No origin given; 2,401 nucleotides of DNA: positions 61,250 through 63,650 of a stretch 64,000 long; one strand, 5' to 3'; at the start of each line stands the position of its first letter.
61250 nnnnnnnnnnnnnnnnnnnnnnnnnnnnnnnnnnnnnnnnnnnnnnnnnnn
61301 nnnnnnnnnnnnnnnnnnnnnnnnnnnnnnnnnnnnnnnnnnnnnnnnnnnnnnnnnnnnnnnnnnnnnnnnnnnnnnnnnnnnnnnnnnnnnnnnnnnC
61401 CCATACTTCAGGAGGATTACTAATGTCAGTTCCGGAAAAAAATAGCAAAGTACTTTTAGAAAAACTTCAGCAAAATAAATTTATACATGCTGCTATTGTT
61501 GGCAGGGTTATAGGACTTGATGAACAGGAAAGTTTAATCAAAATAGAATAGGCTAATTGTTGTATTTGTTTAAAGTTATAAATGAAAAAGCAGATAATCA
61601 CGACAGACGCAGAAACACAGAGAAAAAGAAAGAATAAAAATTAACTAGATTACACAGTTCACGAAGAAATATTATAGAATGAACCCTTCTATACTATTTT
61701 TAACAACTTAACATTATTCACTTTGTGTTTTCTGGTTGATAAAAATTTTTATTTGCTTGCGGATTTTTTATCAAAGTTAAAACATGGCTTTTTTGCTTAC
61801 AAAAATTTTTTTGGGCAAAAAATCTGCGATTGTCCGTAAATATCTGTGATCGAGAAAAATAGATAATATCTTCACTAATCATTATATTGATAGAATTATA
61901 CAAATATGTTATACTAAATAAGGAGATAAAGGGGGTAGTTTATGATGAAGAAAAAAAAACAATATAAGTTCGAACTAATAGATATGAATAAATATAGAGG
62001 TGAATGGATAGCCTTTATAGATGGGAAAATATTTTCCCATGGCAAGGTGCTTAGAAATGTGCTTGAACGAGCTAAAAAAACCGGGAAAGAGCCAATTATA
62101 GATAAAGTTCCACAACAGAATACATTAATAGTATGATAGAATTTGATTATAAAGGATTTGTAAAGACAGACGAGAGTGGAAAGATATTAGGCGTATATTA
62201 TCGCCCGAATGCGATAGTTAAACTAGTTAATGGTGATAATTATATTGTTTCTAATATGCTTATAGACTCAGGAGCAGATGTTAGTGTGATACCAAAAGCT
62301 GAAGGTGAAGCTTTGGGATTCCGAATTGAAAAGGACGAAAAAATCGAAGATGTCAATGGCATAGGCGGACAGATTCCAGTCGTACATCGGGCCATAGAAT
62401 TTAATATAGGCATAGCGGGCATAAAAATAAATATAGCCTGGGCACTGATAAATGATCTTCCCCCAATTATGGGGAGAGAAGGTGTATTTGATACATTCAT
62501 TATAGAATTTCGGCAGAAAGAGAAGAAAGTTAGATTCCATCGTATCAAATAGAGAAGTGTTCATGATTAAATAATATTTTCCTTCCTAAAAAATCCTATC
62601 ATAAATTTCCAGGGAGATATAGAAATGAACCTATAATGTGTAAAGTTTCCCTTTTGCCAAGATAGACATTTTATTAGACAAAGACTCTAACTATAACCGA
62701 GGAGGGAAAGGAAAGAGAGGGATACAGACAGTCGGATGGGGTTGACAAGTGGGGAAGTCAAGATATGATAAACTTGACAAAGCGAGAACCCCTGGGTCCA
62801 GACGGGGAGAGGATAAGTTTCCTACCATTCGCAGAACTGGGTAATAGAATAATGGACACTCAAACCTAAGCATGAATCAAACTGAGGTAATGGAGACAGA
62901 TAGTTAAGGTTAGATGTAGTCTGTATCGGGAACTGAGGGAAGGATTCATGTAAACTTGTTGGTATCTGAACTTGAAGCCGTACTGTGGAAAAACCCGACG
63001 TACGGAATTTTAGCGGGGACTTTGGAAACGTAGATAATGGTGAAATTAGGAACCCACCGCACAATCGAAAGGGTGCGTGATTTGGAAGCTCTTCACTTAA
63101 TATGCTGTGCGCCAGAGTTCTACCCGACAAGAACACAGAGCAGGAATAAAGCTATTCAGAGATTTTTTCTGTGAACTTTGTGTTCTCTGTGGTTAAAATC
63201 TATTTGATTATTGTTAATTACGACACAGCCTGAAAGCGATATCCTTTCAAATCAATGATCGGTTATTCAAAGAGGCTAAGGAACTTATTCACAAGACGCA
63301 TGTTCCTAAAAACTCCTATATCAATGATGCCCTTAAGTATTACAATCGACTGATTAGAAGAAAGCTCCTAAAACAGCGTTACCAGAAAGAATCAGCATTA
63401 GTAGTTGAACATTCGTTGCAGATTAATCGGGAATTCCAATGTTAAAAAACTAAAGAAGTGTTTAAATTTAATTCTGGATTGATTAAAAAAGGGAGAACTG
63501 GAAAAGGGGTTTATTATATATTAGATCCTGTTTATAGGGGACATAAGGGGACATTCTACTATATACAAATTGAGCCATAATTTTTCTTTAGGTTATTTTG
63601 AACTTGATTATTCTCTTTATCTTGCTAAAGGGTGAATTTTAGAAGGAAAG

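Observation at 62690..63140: GC-rich, ORF-free segment of about 450 nt: candidate structured RNA with a group II intron domain-V-like hairpin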

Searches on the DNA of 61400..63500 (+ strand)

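Call 4: search_rna_families(source=window, start=62300, end=63500, threshold=evalue, max_evalue=10, show_alignments=4)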
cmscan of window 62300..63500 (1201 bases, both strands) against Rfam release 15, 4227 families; matches with E-value up to 10: 4.
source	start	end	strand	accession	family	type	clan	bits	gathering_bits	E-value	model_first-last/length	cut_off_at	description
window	62796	62857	-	RF01157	sn1185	Gene; snRNA; snoRNA; CD-box;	-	18.4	60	1.2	1-66/66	no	Small nucleolar RNA sn1185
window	62418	62461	+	RF01209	snR76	Gene; snRNA; snoRNA; CD-box;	CL00071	15.5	55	5.5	1-101/101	no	Small nucleolar RNA snR76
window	63423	63459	+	RF00522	PreQ1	Cis-reg; riboswitch;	-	15.1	39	4.9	1-45/45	no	PreQ1 (pre queuosine) riboswitch aptamer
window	62734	62810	-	RF02181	ST7-AS2_1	Gene; lncRNA;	-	14.1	80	6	1-72/72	no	ST7 antisense RNA 2 conserved region 1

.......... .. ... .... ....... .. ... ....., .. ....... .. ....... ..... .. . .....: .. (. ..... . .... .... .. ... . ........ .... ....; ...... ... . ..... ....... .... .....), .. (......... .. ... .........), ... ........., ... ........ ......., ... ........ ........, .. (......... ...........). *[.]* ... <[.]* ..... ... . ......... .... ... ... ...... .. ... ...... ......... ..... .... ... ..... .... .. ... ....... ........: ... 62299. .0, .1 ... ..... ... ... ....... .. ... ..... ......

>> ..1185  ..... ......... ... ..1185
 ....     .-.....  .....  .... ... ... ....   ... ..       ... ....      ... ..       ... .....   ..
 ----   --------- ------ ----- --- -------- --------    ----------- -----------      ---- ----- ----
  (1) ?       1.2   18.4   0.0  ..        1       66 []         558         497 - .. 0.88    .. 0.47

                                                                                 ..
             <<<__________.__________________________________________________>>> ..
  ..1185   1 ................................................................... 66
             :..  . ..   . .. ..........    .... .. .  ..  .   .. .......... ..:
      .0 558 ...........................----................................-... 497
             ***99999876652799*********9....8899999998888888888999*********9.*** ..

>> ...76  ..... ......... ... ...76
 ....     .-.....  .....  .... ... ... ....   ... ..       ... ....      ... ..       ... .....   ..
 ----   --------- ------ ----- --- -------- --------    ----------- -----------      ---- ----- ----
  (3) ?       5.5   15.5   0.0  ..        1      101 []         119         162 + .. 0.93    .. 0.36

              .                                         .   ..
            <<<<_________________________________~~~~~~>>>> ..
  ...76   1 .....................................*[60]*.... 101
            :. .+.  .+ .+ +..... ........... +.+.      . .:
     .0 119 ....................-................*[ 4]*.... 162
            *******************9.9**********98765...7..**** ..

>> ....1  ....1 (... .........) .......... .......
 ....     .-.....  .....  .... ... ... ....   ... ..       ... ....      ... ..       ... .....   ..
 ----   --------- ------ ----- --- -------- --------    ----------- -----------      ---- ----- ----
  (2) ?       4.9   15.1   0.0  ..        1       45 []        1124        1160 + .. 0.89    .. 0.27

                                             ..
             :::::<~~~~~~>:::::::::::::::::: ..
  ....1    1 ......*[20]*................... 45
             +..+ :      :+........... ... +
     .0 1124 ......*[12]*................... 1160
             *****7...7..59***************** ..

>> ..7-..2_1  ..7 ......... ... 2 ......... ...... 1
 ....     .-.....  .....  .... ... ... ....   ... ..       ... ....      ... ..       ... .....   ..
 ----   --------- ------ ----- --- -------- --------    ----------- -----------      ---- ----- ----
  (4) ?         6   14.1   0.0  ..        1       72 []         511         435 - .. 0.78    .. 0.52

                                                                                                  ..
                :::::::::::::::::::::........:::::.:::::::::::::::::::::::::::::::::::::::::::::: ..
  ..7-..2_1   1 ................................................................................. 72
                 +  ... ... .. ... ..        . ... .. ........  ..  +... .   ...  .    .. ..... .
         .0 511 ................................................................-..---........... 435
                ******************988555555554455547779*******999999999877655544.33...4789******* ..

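Call 12: search_dna_similar(query=window:62560-63240:+, collection=phages, mode=distant, max_evalue=0.01)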
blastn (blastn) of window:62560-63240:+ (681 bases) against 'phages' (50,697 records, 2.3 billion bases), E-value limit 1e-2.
No match.

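Call 13: search_dna_similar(query=window:62560-63240:+, collection=plasmids, mode=distant, max_evalue=0.01)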
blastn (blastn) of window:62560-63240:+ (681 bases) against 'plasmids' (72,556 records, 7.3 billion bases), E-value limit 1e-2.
No match.

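Call 77: search_rna_families(source=window, start=62950, end=63140, threshold=evalue, max_evalue=10, show_alignments=2)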
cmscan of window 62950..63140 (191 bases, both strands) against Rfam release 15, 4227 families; matches with E-value up to 10: 0.
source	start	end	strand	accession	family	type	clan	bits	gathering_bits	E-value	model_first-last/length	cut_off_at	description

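Call 83: search_rna_families(source=window, start=61400, end=62720, threshold=evalue, max_evalue=10)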
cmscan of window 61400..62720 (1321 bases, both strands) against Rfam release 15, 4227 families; matches with E-value up to 10: 8.
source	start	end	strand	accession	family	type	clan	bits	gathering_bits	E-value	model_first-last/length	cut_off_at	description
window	61937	61977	+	RF01598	snoR23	Gene; snRNA; snoRNA; CD-box;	-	30.4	70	0.34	1-84/84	no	small nucleolar RNA snoR23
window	61937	61976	+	RF00086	SNORD27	Gene; snRNA; snoRNA; CD-box;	-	19.9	52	2.8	1-71/71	no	Small nucleolar RNA SNORD27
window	61444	61494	-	RF00203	snoR160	Gene; snRNA; snoRNA; CD-box;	-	18.9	42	9.8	1-80/80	no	Small nucleolar RNA R160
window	61504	61555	+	RF03514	mir-6128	Gene; miRNA;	-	18.5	92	6.6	1-64/64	no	mir-6128 microRNA precursor family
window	61936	61977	+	RF00349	snoR11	Gene; snRNA; snoRNA; CD-box;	-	17.8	50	8.3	1-90/90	no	Small nucleolar RNA R11/Z151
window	61655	61718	-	RF02436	SpF43_sRNA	Gene; sRNA;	-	17.5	70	2.9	1-99/99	no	Streptococcus sRNA SpF43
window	62418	62461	+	RF01209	snR76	Gene; snRNA; snoRNA; CD-box;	CL00071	15.5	55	6.1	1-101/101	no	Small nucleolar RNA snR76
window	61789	61822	+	RF03546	Flavivirus-5UTR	Cis-reg;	CL00129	13.9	80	8.4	77-113/156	no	Flavivirus 5' UTR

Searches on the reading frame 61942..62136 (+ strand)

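Call 20: search_protein_families(library=pfam, proteins=[window:61942-62136:+], max_evalue=0.01)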
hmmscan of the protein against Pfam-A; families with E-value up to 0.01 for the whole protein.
window:61942-62136:+ (64 aa): 1 family
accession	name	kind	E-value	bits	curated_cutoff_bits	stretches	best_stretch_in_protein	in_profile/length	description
PF18929.5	DUF5678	-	2e-11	44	23.2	1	16-58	4-48/49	Family of unknown function (DUF5678)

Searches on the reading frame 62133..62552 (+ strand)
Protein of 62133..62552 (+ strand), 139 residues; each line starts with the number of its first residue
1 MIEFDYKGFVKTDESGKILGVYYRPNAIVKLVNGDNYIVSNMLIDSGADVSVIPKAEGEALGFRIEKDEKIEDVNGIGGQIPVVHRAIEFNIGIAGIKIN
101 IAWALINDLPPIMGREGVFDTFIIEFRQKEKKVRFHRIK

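Call 10: find_encoding_contigs(protein=window:62133-62552:+, flank=10000, max_places=10)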
Protein window:62133-62552:+ (139 aa): no gene with exactly this product is on record in the collection.

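Call 20: search_protein_families(library=pfam, proteins=[window:62133-62552:+], max_evalue=0.01)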
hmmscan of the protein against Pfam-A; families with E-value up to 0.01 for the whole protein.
window:62133-62552:+ (139 aa): 3 families
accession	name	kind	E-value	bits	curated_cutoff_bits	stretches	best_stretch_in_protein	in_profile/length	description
PF13650.11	Asp_protease_2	-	2.5e-06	28.5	24.3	1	33-108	6-77/90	Aspartyl protease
PF13975.11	gag-asp_proteas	-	1.5e-05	25.9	28.2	1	41-105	11-74/92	gag-polyprotein putative aspartyl protease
PF00077.25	RVP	-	0.0038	17.9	20.7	1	25-93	5-65/101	Retroviral aspartyl protease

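Call 36: find_homologous_proteins(query=window:62133-62552:+, max_evalue=0.00001)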
Query window:62133-62552:+ (139 aa): 13 proteins with E <= 0.00001 among 31 candidates.
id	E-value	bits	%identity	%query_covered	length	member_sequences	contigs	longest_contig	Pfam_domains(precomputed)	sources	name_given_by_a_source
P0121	6.7e-85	300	100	100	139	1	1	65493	PF13650.12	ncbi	ncbi:MAG: aspartyl protease family protein [Candidatus Omnitrophota bacterium]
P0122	2.2e-65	237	75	100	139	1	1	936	PF13650.12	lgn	-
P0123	5.2e-63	229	74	100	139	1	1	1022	-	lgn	-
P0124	4.1e-56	207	68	100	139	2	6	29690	PF13650.12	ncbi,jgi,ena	-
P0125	4.9e-45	171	81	70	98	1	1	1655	PF13650.12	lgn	-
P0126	1.3e-23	101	46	100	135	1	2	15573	-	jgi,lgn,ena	-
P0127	1.3e-22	98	42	99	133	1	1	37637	-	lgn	-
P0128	1.0e-21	95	42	100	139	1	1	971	-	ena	-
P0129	7.4e-21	92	42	98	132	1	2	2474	-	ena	-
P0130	6.5e-20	89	44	77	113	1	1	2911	-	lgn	-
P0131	2.8e-19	87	44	93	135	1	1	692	-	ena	-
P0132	9.1e-19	86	43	74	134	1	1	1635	-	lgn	-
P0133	3.4e-18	84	43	74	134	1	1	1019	-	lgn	-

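Call 37: find_encoding_contigs(protein=P0124, flank=6000, max_places=6)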
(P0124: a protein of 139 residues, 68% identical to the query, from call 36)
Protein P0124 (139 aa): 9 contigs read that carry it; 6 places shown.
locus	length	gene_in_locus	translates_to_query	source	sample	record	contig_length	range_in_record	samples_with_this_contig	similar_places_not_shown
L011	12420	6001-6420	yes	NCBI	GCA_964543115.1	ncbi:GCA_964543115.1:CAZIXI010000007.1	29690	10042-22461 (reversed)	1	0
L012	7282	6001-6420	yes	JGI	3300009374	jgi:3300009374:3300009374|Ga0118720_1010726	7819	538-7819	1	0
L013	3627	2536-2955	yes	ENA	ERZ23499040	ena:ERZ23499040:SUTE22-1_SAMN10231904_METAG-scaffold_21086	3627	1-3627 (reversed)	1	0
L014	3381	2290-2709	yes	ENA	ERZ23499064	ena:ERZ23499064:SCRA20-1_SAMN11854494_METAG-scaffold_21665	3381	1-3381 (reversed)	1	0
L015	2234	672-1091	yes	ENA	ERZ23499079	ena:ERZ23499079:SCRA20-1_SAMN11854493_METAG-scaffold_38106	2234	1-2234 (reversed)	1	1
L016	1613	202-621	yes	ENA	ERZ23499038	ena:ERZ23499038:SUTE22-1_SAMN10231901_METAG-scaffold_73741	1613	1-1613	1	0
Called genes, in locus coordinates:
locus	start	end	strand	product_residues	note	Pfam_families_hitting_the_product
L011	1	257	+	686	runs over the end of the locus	-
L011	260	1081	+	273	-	-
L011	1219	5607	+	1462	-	-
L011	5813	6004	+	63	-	PF18929:DUF5678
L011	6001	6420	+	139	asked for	PF13650:Asp_protease_2 (weak)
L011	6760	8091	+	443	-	PF00919:UPF0004, PF04055:Radical_SAM, PF01938:TRAM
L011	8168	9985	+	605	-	-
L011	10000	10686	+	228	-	PF00488:MutS_V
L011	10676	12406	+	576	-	PF02518:HATPase_c (weak), PF13589:HATPase_c_3, PF01119:DNA_mis_repair, PF08676:MutL_C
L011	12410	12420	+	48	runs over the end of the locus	-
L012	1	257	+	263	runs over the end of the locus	?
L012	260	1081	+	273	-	-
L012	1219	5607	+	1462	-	-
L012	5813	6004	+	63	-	PF18929:DUF5678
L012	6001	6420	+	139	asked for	PF13650:Asp_protease_2 (weak)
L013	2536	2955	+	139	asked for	PF13650:Asp_protease_2 (weak)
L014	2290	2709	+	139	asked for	PF13650:Asp_protease_2 (weak)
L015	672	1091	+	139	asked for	PF13650:Asp_protease_2 (weak)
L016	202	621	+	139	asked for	PF13650:Asp_protease_2 (weak)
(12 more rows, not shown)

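Call 38: find_encoding_contigs(protein=P0125, flank=6000, max_places=3)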
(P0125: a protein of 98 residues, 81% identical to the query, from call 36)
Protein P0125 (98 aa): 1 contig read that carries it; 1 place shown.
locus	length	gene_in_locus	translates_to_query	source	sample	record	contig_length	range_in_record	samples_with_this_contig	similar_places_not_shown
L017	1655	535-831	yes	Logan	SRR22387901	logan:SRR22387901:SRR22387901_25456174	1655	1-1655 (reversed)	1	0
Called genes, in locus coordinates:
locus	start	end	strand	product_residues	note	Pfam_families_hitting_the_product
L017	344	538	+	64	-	PF18929:DUF5678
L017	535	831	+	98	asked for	PF13650:Asp_protease_2 (faint)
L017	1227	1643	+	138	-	-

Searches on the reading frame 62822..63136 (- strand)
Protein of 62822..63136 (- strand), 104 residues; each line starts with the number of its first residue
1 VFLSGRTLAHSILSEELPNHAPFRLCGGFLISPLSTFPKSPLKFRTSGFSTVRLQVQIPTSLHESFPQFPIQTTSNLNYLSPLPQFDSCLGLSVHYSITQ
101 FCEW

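Call 20: search_protein_families(library=pfam, proteins=[window:62822-63136:-], max_evalue=0.01)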
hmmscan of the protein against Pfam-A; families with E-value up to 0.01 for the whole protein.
window:62822-63136:- (104 aa): 0 families
